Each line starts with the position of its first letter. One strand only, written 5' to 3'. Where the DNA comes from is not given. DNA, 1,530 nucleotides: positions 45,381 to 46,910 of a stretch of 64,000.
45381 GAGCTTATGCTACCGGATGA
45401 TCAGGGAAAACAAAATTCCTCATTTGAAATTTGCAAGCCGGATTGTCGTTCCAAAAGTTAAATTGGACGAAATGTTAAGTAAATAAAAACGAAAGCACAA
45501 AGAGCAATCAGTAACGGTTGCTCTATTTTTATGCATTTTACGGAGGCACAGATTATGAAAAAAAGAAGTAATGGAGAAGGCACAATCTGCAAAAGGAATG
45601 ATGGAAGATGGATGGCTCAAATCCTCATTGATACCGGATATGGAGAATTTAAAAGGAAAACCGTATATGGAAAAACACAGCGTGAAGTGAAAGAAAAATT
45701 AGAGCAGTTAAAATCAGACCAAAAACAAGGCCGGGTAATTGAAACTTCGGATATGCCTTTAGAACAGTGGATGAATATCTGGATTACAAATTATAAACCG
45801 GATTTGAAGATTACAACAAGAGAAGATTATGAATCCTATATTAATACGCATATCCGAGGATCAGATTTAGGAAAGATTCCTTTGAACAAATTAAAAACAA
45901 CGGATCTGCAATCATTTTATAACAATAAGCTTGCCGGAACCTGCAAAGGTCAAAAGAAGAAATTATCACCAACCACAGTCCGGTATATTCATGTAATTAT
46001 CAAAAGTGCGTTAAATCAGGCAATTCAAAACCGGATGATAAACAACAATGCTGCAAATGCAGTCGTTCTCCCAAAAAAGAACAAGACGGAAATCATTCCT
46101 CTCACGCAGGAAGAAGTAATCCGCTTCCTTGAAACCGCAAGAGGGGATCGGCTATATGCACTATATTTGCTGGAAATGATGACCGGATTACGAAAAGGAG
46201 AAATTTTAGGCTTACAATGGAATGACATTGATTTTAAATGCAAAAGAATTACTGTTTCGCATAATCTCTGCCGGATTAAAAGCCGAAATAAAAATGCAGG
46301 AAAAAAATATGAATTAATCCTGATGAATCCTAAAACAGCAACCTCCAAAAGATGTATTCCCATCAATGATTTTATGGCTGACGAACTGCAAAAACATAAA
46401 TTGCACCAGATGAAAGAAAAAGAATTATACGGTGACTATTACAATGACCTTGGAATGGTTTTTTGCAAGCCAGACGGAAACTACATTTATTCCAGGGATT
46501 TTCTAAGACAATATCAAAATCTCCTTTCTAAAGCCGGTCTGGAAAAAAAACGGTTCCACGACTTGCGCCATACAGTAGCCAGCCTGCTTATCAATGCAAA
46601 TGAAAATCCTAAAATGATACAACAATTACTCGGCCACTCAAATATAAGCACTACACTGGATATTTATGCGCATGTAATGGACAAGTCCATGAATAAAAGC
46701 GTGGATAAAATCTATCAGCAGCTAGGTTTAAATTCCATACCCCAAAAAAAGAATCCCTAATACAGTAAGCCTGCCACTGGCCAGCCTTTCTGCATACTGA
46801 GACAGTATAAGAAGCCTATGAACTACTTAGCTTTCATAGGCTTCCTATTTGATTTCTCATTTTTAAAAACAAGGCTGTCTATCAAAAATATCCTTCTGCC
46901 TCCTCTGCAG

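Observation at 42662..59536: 16.9-kb genomic island integrated at tRNA-Leu(TAG), bounded by perfect 49-bp direct repeats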

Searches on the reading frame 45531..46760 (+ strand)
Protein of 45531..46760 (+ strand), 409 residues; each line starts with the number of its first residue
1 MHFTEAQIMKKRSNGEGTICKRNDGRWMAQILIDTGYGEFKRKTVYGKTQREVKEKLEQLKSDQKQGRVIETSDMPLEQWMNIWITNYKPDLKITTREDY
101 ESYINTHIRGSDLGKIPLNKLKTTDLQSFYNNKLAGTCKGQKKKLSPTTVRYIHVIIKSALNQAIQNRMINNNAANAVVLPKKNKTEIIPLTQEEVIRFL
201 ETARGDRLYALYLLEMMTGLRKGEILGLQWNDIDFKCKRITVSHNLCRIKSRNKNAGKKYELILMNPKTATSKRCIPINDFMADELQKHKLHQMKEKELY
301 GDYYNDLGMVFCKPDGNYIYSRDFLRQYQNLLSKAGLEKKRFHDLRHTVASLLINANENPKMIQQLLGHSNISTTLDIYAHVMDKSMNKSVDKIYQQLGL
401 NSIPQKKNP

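Call 7: search_protein_families(library=pfam, proteins=[window:45531-46760:+], max_evalue=0.01)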
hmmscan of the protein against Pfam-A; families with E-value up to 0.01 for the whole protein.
window:45531-46760:+ (409 aa): 3 families
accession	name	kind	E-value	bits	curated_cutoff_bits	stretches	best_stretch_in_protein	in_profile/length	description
PF00589.27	Phage_integrase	-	6.7e-28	98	27.1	1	191-384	3-170/172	Phage integrase family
PF14659.12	Phage_int_SAM_3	-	1.1e-12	48.4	22.6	1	77-132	2-56/58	Phage integrase, N-terminal SAM-like domain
PF13102.12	Phage_int_SAM_5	-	9.2e-05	23.2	22.3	1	80-174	5-92/98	Phage integrase SAM-like domain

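Call 11: search_protein_families(library=phrogs, proteins=[window:45531-46760:+], max_evalue=0.001)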
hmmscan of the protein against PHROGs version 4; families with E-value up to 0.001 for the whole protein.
window:45531-46760:+ (409 aa): 9 families
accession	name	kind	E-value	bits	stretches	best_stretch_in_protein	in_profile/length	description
phrog_1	-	integration and excision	4.9e-78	264.9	1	20-401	117-454/611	integrase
phrog_216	-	integration and excision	2.9e-33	116.3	1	151-399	16-241/301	integrase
phrog_7685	-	integration and excision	3.1e-17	63.9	1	272-394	127-235/240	integrase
phrog_26960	-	unknown function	2.1e-08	35.5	1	26-158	17-144/146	-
phrog_16880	-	DNA, RNA and nucleotide metabolism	1e-07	33.1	1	7-71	87-153/162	endonuclease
phrog_7269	-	integration and excision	6.6e-06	27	1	336-392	25-79/89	integrase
phrog_25190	-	integration and excision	7.1e-06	27.3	1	327-394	34-101/109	integrase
phrog_35951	-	unknown function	7.6e-05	24.1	1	327-395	8-75/97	-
phrog_23783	-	integration and excision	0.0001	23.3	1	21-179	7-153/162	integrase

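Call 12: search_protein_families(library=ncbifam, proteins=[window:45531-46760:+], max_evalue=0.01)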
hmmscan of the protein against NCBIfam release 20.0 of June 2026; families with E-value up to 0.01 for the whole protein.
window:45531-46760:+ (409 aa): 11 families
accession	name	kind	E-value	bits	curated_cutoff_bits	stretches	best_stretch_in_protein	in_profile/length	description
NF040815.2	recomb_XerA_Arch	equivalog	2e-25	89.8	220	2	265-389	148-261/263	site-specific tyrosine recombinase/integron integrase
TIGR02224.1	recomb_XerC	equivalog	8.4e-24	84.4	335.15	1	118-395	41-290/295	tyrosine recombinase XerC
TIGR02225.1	recomb_XerD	equivalog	1.1e-21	77.4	329.6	1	97-395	18-287/290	site-specific tyrosine recombinase XerD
NF001399.0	PRK00283.1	subfamily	1.8e-19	70.1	279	1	96-392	26-293/300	tyrosine recombinase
TIGR02249.1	integrase_gron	subfamily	1.5e-16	60.7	265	2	321-388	239-306/315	integron integrase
NF003462.0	PRK05084.1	equivalog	9.9e-13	47.5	267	1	340-394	303-356/360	tyrosine recombinase XerS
NF002331.0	PRK01287.1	subfamily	7.2e-12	44.9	371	2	305-387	234-317/365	site-specific tyrosine recombinase XerC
NF011946.0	PRK15417.1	equivalog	9.6e-12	44.7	435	1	318-385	251-318/337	integron integrase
NF007370.0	PRK09870.1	subfamily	1.8e-07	31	221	0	309-376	106-174/200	tyrosine-type DNA invertase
NF007371.0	PRK09871.1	subfamily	1.3e-06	28.1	222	1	202-243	22-63/198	tyrosine-type DNA invertase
NF002685.0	PRK02436.1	equivalog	0.0071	16.2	178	0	184-245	93-151/245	site-specific tyrosine recombinase XerD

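Call 29: find_related_loci(query=window:45555-46760:+, collection=viral_contigs, flank=10000)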
Query window:45555-46760:+ (401 aa) in viral_contigs; peptide patterns used: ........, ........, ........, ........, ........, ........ (x = any residue, [..] = any of these).
1 stretches matched a pattern; 1 encode a relative of the query (tblastn E <= 1e-3); 1 distinct loci.
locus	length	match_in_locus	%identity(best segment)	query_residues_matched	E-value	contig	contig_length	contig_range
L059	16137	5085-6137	29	40-386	2e-31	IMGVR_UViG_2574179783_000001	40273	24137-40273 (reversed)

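Call 31: find_homologous_proteins(query=window:45555-46760:+, max_evalue=1e-30)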
Query window:45555-46760:+ (401 aa): 2665 proteins with E <= 1e-30 among 6959 candidates; the best 120 are listed.
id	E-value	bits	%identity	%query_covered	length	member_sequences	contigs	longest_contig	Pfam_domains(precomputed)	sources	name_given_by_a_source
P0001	3.1e-266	900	100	100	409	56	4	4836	PF14659.13,PF00589.28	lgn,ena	-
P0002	4.1e-217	739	83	100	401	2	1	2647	PF14659.13,PF00589.28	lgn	-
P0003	4.4e-215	732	82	99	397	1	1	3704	PF14659.13,PF00589.28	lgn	-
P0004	4.2e-197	673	74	99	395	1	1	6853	PF14659.13,PF00589.28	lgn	-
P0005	2.8e-193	660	74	99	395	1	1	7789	PF14659.13,PF00589.28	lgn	-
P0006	4.3e-188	643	74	98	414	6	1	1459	PF14659.13,PF00589.28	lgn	-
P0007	1.1e-183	629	71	98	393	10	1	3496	PF14659.13,PF00589.28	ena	-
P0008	3.6e-183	627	70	98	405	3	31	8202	PF14659.13,PF00589.28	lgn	-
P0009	1.5e-182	625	70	98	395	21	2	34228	PF14659.13,PF00589.28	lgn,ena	-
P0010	1.6e-182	625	72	98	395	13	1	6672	PF14659.13,PF00589.28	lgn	-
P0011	2.1e-182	625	72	98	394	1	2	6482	PF14659.13,PF00589.28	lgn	-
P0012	2.0e-181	621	72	98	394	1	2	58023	PF14659.13,PF00589.28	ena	-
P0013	3.4e-181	621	72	99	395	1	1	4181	PF14659.13,PF00589.28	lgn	-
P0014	1.9e-180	618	72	99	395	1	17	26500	PF14659.13,PF00589.28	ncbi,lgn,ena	-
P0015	3.8e-180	617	70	98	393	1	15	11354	PF14659.13,PF00589.28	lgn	-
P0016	6.9e-180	616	69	98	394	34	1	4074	PF14659.13,PF00589.28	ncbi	-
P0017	4.7e-179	614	69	98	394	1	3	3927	PF14659.13,PF00589.28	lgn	-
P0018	7.9e-179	613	72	99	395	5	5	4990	PF14659.13,PF00589.28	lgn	-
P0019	1.3e-175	602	67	98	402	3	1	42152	PF14659.13,PF00589.28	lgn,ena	-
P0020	1.7e-161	556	69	89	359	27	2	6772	PF14659.13,PF00589.28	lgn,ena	-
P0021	9.9e-155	533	68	85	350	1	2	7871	PF14659.13,PF00589.28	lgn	-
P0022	1.3e-147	510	71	80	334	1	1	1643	PF14659.13,PF00589.28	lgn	-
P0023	2.5e-144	499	58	98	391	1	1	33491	PF14659.13,PF00589.28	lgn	-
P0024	1.5e-127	444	55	97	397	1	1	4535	PF14659.13,PF00589.28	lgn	-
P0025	1.4e-126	441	74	66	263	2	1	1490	PF14659.13,PF00589.28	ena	-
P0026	1.2e-122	428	52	98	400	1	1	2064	PF14659.13,PF00589.28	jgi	jgi:integrase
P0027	1.2e-120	421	52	97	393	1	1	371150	PF14659.13,PF00589.28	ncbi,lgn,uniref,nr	ncbi:site-specific recombinase XerD [Mobilisporobacter senegalensis]|uniref:Site-specific recombinas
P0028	6.0e-120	419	52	98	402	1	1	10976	PF14659.13,PF00589.28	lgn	-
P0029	1.8e-119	417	51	97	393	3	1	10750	PF14659.13,PF00589.28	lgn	-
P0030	2.2e-118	414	52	97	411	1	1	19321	PF14659.13,PF00589.28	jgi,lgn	jgi:Site-specific recombinase XerD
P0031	5.9e-118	412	53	98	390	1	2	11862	PF14659.13,PF00589.28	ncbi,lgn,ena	-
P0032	2.6e-116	407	70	69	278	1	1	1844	PF00589.28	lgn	-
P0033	2.8e-116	407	51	96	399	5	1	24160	PF14659.13,PF00589.28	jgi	jgi:integrase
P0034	2.8e-116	407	51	98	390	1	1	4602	PF14659.13,PF00589.28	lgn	-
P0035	5.7e-116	406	52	98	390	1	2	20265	PF14659.13,PF00589.28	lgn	-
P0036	1.0e-115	405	50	98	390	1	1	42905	PF14659.13,PF00589.28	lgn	-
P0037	7.6e-115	402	50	97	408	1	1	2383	PF14659.13,PF00589.28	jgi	jgi:integrase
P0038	4.6e-113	396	51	96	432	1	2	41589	PF14659.13,PF00589.28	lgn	-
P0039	6.8e-113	396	49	94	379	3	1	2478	PF14659.13,PF00589.28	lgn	-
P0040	1.0e-112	395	50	96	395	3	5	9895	PF14659.13,PF00589.28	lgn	-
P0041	1.2e-112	395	49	96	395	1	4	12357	PF14659.13,PF00589.28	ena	-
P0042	1.2e-112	395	50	96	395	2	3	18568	PF14659.13,PF00589.28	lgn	-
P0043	1.4e-112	395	50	96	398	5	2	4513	PF14659.13,PF00589.28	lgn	-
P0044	1.4e-112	395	49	96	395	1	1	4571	PF14659.13,PF00589.28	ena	-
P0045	2.2e-112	394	49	96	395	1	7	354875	PF14659.13,PF00589.28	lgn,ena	-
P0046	1.1e-111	392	50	96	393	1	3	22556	PF14659.13,PF00589.28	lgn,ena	-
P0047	1.7e-109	385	51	96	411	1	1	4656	PF14659.13,PF00589.28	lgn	-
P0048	1.7e-109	385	49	98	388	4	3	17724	PF14659.13,PF00589.28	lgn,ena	-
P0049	1.5e-108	382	48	96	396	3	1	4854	PF14659.13,PF00589.28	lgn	-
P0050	2.4e-108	381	49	98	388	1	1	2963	PF14659.13,PF00589.28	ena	-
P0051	4.2e-108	380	50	96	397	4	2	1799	PF14659.13,PF13102.13,PF00589.28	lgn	-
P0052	1.8e-107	378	49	98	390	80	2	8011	PF14659.13,PF00589.28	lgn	-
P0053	7.8e-107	376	47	96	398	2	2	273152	PF14659.13,PF00589.28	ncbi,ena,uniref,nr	ncbi:tyrosine-type recombinase/integrase [Enterocloster lavalensis]|uniref:tyrosine-type recombinase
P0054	8.0e-107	376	49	98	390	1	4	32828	PF14659.13,PF00589.28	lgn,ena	-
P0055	6.3e-106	373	70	63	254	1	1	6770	PF00589.28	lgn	-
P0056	3.4e-105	370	48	98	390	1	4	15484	PF14659.13,PF00589.28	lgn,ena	-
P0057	3.5e-105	370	49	97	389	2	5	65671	PF14659.13,PF00589.28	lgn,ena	-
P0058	2.2e-104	368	46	98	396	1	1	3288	PF14659.13,PF00589.28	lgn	-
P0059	3.1e-103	364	48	97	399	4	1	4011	PF14659.13,PF00589.28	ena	-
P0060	7.5e-103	363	49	98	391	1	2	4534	PF14659.13,PF00589.28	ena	-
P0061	8.4e-103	363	46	97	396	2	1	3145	PF14659.13,PF00589.28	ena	-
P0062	8.8e-103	363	48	96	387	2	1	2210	PF14659.13,PF00589.28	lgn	-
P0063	1.3e-102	362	49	96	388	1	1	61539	PF14659.13,PF00589.28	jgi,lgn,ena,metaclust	metaclust:\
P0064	1.8e-102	362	49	96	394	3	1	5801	PF14659.13,PF00589.28,PF16795.11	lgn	-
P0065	5.0e-102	360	48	97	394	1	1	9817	PF14659.13,PF00589.28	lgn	-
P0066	5.3e-102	360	47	97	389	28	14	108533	PF14659.13,PF00589.28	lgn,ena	-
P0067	6.7e-102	360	49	96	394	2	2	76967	PF14659.13,PF00589.28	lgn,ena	-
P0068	8.7e-102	359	48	96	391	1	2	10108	PF14659.13,PF00589.28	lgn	-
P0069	1.1e-100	356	48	96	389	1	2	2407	PF14659.13,PF00589.28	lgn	-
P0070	1.3e-99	352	46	96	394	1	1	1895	PF14659.13,PF13102.13,PF00589.28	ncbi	-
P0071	1.6e-99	352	48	93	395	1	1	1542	PF14659.13,PF00589.28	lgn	-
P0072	7.4e-99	350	47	96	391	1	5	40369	PF14659.13,PF00589.28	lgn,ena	-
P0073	7.8e-99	350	49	96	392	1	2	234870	PF14659.13,PF00589.28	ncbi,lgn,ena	-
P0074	1.0e-98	349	46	96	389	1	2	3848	PF14659.13,PF00589.28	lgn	-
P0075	1.9e-98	348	47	96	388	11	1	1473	PF14659.13,PF00589.28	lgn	-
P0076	1.2e-97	346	46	98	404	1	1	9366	PF14659.13,PF13102.13,PF00589.28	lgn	-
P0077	4.5e-97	344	47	97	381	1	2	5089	PF14659.13,PF00589.28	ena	-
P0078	5.4e-97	343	47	97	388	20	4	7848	PF14659.13,PF00589.28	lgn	-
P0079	7.3e-97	343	47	97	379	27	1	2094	PF14659.13,PF00589.28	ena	-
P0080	1.4e-96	342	47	96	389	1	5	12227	PF14659.13,PF00589.28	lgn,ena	-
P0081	3.8e-96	341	47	96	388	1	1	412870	PF14659.13,PF00589.28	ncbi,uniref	ncbi:integrase [Lachnospiraceae bacterium PF1-22]|uniref:tyrosine-type recombinase/integrase n=1 Tax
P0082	1.1e-95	339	46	97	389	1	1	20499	PF14659.13,PF00589.28,PF16795.11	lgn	-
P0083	2.3e-95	338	45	98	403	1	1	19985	PF14659.13,PF00589.28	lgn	-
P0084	6.9e-94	333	45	96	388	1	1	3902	PF14659.13,PF00589.28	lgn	-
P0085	1.3e-93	332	48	89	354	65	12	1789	PF14659.13,PF13102.13,PF00589.28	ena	-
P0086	3.2e-92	328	44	96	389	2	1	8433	PF14659.13,PF13102.13,PF00589.28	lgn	-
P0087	6.4e-92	327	42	98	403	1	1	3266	PF14659.13,PF00589.28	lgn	-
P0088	1.3e-91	326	42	100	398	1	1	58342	PF14659.13,PF14657.13,PF00589.28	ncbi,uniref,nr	ncbi:site-specific integrase [Desulfallas sp. Bu1-1]|uniref:tyrosine-type recombinase/integrase n=1 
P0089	2.0e-90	322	42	99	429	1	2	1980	PF14659.13,PF00589.28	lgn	-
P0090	1.2e-89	319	44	96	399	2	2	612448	PF14659.13,PF00589.28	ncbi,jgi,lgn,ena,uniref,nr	ncbi:tyrosine-type recombinase/integrase [Vallitalea guaymasensis]|uniref:tyrosine-type recombinase/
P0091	1.5e-89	319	44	94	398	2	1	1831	PF14659.13,PF00589.28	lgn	-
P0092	4.3e-88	314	42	97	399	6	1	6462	PF14659.13,PF14657.13,PF00589.28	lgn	-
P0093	6.5e-88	314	43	97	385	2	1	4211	PF14659.13,PF00589.28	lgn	-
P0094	8.7e-88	313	43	96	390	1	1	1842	PF14659.13,PF00589.28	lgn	-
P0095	1.8e-87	312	44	99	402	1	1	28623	PF14659.13,PF00589.28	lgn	-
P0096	1.1e-86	310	43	96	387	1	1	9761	PF14659.13,PF00589.28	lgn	-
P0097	1.2e-86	309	42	96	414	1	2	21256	PF14659.13,PF14657.13,PF13102.13,PF00589.28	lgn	-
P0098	1.8e-86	309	43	98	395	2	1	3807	PF14659.13,PF00589.28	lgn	-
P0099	2.7e-86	308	43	96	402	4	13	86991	PF14659.13,PF00589.28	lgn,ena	-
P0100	8.2e-86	307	43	97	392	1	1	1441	PF14659.13,PF00589.28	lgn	-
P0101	9.7e-86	306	44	95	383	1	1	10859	PF14659.13,PF00589.28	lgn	-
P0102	1.4e-85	306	43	93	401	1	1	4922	PF14659.13,PF00589.28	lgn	-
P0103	2.2e-85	305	42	97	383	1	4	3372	PF14659.13,PF00589.28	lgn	-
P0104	1.2e-84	303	44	97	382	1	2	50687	PF14659.13,PF00589.28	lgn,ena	-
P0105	1.2e-84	303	44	96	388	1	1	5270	PF14659.13,PF00589.28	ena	-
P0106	2.2e-84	302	42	92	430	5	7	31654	PF14659.13,PF00589.28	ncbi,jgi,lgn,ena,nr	ncbi:MAG TPA: site-specific integrase [Peptococcaceae bacterium]|nr:site-specific integrase [Peptoco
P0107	2.2e-84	302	41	96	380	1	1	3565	PF14659.13,PF00589.28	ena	-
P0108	2.5e-84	302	44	96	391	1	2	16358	PF14659.13,PF00589.28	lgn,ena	-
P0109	2.8e-84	302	42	98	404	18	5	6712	PF14659.13,PF00589.28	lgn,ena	-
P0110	2.9e-84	302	41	96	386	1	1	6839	PF14659.13,PF00589.28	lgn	-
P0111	3.0e-84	302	43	96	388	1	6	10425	PF14659.13,PF00589.28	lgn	-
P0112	3.0e-84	302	42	98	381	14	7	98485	PF14659.13,PF00589.28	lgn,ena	-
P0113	3.4e-84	301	42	93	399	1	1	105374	PF14659.13,PF13102.13,PF00589.28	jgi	jgi:integrase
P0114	3.9e-84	301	43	96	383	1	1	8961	PF14659.13,PF00589.28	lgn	-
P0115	7.7e-84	300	42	97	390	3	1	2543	PF14659.13,PF00589.28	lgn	-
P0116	1.1e-83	300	41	96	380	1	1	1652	PF14659.13,PF00589.28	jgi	-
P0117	1.1e-83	300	42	96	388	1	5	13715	PF14659.13,PF00589.28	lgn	-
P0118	1.1e-83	300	43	97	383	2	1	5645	PF14659.13,PF00589.28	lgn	-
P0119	1.2e-83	300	41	96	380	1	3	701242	PF14659.13,PF00589.28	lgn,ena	-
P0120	1.2e-83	300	41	93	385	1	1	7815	PF14659.13,PF00589.28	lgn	-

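Call 32: find_encoding_contigs(protein=P0012, flank=10000, max_places=3)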
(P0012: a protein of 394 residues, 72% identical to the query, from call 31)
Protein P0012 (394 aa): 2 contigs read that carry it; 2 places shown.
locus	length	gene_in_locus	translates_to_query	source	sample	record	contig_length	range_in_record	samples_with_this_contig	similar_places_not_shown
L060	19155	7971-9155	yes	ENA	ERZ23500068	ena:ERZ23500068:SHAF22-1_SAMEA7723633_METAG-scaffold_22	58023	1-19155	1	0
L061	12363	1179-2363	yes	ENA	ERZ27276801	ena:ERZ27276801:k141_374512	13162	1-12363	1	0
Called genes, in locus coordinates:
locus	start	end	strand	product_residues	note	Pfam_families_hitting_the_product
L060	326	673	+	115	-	-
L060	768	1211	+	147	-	PF13291:ACT_4, PF01842:ACT (weak), PF13740:ACT_6 (weak)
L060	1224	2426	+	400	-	PF03447:NAD_binding_3, PF00742:Homoserine_dh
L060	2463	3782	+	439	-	PF00696:AA_kinase, PF01842:ACT (weak), PF22468:ACT_9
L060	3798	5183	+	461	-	PF01554:MatE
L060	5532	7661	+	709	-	-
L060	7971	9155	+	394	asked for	PF14659:Phage_int_SAM_3, PF00589:Phage_integrase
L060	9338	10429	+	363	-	-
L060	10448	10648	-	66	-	PF12728:HTH_17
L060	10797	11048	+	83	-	PF08765:Mor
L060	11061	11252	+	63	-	-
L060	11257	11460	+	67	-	-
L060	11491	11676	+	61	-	-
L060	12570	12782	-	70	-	-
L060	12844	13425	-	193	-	-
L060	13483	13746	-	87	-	-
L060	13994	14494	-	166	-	-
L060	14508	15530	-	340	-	PF25309:ELLD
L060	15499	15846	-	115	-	-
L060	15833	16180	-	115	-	-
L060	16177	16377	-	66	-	-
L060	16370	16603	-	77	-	-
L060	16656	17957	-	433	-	PF19789:DUF6273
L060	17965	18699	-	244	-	PF09684:Tail_P2_I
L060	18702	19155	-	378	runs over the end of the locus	PF04865:Baseplate_J, PF26078:Baseplate_J_M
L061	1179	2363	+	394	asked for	PF14659:Phage_int_SAM_3, PF00589:Phage_integrase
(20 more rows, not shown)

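Call 33: find_encoding_contigs(protein=P0014, flank=10000, max_places=4)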
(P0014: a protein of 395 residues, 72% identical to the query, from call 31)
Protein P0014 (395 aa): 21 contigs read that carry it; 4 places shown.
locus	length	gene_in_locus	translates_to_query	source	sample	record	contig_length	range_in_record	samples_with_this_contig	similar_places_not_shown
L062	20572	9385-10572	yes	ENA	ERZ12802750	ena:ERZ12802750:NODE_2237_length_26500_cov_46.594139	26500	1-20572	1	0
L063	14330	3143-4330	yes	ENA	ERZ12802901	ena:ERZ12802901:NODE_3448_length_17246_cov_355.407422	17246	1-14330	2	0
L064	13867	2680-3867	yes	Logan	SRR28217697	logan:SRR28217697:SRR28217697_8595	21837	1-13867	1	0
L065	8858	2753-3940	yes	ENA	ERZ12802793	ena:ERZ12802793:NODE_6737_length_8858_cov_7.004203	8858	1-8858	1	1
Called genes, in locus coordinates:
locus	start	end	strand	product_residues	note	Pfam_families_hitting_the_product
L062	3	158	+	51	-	?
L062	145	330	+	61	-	-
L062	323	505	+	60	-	-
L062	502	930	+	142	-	-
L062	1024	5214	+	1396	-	PF01442:Apolipoprotein (faint)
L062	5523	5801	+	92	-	-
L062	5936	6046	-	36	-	-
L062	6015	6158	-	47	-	-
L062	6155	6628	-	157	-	-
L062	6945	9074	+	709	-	-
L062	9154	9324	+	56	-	PF12728:HTH_17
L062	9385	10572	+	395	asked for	PF14659:Phage_int_SAM_3, PF00589:Phage_integrase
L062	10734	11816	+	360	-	PF05144:Phage_CRI (faint)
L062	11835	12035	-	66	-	PF12728:HTH_17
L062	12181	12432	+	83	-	PF08765:Mor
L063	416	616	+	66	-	-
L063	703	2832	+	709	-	-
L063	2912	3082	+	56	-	PF12728:HTH_17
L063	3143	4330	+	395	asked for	PF14659:Phage_int_SAM_3, PF00589:Phage_integrase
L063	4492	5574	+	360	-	PF05144:Phage_CRI (faint)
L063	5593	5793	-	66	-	PF12728:HTH_17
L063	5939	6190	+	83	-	PF08765:Mor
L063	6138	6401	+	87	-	-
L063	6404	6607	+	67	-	-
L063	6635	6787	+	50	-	-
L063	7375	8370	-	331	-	PF00589:Phage_integrase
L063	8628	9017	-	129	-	-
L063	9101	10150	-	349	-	-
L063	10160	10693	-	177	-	PF13207:AAA_17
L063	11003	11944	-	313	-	PF07553:Lipoprotein_Ltp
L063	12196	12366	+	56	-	-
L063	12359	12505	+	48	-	-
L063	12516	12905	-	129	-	PF01381:HTH_3, PF12844:HTH_19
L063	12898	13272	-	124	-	PF07022:Phage_CI_repr (weak), PF12844:HTH_19, PF01381:HTH_3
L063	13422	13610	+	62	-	-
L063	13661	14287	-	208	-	-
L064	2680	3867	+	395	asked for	PF14659:Phage_int_SAM_3, PF00589:Phage_integrase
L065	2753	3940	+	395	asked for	PF14659:Phage_int_SAM_3, PF00589:Phage_integrase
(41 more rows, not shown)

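Call 34: find_encoding_contigs(protein=P0019, flank=10000, max_places=3)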
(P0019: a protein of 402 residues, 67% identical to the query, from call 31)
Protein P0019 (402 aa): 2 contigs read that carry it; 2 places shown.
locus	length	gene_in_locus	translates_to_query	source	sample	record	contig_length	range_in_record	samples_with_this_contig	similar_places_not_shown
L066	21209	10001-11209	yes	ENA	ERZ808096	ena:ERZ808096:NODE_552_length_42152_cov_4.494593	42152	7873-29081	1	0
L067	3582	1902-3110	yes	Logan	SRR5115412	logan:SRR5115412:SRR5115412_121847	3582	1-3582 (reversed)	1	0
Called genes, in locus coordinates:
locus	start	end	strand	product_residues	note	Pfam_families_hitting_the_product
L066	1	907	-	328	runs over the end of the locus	-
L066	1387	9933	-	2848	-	-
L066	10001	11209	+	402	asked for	PF14659:Phage_int_SAM_3, PF00589:Phage_integrase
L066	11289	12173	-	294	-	-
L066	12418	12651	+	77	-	PF00550:PP-binding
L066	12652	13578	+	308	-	PF00478:IMPDH, PF03060:NMO, PF05690:ThiG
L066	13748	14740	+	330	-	PF00698:Acyl_transf_1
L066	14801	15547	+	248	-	PF00106:adh_short, PF08659:KR, PF23441:SDR, PF01370:Epimerase (weak), PF13561:adh_short_C2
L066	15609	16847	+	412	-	PF00109:ketoacyl-synt, PF02801:Ketoacyl-synt_C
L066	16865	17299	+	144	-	PF07977:FabA, PF22818:ApeI-like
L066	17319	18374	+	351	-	PF00478:IMPDH (faint), PF03060:NMO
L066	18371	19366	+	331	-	PF00108:Thiolase_N, PF08545:ACP_syn_III, PF08541:ACP_syn_III_C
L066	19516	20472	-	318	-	PF04055:Radical_SAM, PF06968:BATS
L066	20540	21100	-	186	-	PF12822:ECF_trnsprt (weak), PF02632:BioY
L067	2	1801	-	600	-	?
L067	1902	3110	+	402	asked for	PF14659:Phage_int_SAM_3, PF00589:Phage_integrase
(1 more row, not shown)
